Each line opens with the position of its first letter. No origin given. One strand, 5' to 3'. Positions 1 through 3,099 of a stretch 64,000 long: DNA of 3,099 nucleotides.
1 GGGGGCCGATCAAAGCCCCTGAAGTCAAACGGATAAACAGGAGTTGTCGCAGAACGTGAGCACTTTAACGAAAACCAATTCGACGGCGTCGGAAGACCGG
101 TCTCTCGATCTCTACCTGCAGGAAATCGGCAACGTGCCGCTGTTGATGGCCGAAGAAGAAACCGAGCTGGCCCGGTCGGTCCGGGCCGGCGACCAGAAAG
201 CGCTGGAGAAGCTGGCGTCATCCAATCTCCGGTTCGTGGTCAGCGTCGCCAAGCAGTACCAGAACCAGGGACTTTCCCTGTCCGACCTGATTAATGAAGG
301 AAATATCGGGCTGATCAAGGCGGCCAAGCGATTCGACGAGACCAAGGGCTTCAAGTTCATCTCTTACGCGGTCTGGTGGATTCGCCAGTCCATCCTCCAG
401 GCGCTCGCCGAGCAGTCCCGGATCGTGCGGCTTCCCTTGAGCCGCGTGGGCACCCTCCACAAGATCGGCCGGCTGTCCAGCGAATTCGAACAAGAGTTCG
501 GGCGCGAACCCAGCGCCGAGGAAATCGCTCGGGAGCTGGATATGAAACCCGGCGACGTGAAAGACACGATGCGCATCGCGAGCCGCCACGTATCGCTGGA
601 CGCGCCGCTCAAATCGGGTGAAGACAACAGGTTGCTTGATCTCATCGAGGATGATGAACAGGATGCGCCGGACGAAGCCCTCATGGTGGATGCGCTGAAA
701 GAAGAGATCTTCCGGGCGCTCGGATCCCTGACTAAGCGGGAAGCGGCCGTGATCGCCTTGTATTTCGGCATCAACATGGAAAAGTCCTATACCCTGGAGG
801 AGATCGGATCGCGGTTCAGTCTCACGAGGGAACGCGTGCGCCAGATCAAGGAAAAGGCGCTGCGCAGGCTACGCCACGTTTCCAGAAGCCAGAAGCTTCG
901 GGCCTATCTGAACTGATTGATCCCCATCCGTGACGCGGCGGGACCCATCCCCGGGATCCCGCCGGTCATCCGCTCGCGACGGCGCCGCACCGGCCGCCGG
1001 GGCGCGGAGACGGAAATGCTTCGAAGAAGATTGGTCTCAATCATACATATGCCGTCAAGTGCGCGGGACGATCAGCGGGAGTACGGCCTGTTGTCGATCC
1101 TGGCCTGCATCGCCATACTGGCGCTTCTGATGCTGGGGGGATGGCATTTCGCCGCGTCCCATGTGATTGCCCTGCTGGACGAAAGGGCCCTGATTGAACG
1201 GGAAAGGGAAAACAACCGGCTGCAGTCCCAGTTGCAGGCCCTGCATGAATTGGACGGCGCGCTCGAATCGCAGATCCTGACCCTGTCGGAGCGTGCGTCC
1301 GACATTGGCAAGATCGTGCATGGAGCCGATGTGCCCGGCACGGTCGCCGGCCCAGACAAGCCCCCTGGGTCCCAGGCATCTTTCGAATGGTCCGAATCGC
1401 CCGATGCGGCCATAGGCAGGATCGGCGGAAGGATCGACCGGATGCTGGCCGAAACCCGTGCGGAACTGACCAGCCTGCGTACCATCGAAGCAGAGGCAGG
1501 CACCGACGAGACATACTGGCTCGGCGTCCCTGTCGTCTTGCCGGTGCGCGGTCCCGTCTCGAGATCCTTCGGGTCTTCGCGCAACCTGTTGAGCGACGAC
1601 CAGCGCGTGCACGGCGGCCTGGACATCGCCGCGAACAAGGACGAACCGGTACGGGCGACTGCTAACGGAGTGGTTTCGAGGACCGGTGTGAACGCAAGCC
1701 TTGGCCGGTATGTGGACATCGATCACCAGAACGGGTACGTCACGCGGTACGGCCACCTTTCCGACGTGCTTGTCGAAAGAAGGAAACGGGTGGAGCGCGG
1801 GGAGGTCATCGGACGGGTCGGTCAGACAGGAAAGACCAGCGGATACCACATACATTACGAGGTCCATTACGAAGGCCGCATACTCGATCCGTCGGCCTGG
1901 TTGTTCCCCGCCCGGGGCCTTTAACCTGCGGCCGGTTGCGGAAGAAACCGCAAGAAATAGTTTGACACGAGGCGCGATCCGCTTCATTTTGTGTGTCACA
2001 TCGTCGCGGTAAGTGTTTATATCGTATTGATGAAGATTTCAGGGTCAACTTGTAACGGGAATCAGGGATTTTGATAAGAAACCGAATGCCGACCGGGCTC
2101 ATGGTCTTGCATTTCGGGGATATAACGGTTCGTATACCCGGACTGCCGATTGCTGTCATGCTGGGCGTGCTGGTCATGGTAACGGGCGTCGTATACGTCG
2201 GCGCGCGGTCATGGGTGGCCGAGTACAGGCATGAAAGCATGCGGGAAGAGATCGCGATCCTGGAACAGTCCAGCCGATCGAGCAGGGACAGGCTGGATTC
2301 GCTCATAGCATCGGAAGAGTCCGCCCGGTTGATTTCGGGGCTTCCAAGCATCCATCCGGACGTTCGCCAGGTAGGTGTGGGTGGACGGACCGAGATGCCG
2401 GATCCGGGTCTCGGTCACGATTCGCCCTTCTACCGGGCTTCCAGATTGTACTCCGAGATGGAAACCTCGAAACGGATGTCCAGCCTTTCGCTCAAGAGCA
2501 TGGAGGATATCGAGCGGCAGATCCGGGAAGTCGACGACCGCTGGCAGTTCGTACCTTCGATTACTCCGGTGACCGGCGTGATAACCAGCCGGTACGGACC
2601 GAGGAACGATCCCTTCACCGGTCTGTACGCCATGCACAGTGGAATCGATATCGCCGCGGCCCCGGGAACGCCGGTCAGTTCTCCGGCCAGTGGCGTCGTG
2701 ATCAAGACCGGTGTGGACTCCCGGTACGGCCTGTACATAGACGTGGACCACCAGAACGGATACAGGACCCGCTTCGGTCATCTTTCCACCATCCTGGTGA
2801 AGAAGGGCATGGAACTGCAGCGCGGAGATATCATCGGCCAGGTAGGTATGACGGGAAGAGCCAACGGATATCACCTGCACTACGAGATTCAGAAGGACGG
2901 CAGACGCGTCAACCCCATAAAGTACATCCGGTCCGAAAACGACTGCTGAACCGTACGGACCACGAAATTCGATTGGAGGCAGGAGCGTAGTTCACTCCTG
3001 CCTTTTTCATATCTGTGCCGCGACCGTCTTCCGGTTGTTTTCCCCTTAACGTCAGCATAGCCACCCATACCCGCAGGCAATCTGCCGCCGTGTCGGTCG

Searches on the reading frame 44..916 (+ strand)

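Call 80: search_protein_families(library=pfam, proteins=[window:44-916:+], max_evalue=0.0001)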
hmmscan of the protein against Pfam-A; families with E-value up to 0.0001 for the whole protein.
window:44-916:+ (290 aa): 4 families
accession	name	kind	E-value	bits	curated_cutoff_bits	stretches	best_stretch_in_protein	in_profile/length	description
PF04539.22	Sigma70_r3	-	6.4e-21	74.7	25.3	1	138-212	3-77/78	Sigma-70 region 3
PF04542.20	Sigma70_r2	-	2.1e-19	69.5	24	1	58-126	2-70/71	Sigma-70 region 2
PF04545.22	Sigma70_r4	-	7.1e-19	67.5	24.1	1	225-278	1-50/50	Sigma-70, region 4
PF00140.25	Sigma70_r1_2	-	6.7e-13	48.8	22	1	20-51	2-33/34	Sigma-70 factor, region 1.2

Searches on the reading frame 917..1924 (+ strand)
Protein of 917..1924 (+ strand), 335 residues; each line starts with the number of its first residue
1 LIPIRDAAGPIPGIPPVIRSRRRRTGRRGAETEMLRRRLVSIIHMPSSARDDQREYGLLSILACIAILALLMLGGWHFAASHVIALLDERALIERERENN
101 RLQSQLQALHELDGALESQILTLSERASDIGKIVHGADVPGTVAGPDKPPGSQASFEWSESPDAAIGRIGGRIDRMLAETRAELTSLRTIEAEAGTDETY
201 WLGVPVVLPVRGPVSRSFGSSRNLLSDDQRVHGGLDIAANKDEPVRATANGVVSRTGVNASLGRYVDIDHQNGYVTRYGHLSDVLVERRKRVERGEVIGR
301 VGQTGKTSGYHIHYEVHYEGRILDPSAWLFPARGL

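Call 80: search_protein_families(library=pfam, proteins=[window:917-1924:+], max_evalue=0.0001)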
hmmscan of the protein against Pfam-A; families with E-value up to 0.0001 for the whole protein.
window:917-1924:+ (335 aa): 1 family
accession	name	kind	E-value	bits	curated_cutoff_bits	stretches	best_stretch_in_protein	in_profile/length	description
PF01551.29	Peptidase_M23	-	4.3e-29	101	28.7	1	231-325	2-96/96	Peptidase family M23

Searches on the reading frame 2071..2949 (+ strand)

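Call 80: search_protein_families(library=pfam, proteins=[window:2071-2949:+], max_evalue=0.0001)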
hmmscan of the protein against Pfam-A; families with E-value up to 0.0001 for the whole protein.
window:2071-2949:+ (292 aa): 1 family
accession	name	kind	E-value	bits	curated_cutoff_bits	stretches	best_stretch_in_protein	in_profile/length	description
PF01551.29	Peptidase_M23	-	4.7e-32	110.5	28.7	1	188-282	2-96/96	Peptidase family M23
